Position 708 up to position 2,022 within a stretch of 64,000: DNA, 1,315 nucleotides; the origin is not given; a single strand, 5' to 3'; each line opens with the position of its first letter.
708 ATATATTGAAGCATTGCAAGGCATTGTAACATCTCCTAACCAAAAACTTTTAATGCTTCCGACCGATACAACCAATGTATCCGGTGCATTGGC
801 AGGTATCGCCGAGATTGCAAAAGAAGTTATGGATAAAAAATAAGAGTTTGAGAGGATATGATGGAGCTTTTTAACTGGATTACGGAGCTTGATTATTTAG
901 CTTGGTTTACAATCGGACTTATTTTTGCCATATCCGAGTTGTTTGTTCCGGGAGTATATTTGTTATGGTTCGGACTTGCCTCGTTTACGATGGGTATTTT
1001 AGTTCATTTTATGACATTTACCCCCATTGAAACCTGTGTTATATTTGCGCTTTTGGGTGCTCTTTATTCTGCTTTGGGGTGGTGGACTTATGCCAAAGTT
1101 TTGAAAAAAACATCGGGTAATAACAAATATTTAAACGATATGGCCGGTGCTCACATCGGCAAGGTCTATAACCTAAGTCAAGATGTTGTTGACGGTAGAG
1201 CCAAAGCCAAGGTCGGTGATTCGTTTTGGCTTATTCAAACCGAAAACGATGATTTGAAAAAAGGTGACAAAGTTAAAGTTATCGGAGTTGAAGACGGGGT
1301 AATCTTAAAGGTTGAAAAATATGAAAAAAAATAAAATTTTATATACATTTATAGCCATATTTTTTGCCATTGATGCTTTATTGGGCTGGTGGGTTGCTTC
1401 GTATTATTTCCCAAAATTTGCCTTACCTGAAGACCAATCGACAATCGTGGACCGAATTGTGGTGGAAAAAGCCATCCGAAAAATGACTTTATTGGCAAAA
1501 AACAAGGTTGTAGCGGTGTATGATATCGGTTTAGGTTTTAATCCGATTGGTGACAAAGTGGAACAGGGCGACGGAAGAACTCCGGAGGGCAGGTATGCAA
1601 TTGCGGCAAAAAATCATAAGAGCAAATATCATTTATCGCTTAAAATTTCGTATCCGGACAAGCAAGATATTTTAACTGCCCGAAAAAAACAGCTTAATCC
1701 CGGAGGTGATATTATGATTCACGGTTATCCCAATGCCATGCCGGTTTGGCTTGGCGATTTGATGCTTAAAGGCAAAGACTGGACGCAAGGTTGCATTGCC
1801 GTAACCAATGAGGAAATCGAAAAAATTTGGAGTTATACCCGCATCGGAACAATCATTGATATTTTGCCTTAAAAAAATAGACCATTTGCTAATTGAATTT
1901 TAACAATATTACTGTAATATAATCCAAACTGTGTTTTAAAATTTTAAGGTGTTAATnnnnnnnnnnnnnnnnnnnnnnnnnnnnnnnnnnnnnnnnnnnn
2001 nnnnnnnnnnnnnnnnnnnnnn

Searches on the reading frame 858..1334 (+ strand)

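Call 91: search_protein_families(library=pfam, proteins=[window:858-1334:+], max_evalue=0.0001)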
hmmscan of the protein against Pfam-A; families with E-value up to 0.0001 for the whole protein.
window:858-1334:+ (158 aa): 1 family
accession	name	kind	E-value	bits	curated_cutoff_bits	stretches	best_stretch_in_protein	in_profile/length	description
PF01957.25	NfeD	-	7.4e-08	32.9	29.1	1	99-154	4-57/57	NfeD-like C-terminal, partner-binding domain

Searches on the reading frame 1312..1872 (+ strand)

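Call 95: search_protein_families(library=pfam, proteins=[window:1312-1872:+], max_evalue=0.0001)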
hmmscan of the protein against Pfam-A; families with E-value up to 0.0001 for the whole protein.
window:1312-1872:+ (186 aa): 1 family
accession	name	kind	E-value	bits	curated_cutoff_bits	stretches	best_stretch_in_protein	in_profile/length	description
PF03734.19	YkuD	-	1.1e-17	65.4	23.4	1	48-184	3-146/146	L,D-transpeptidase catalytic domain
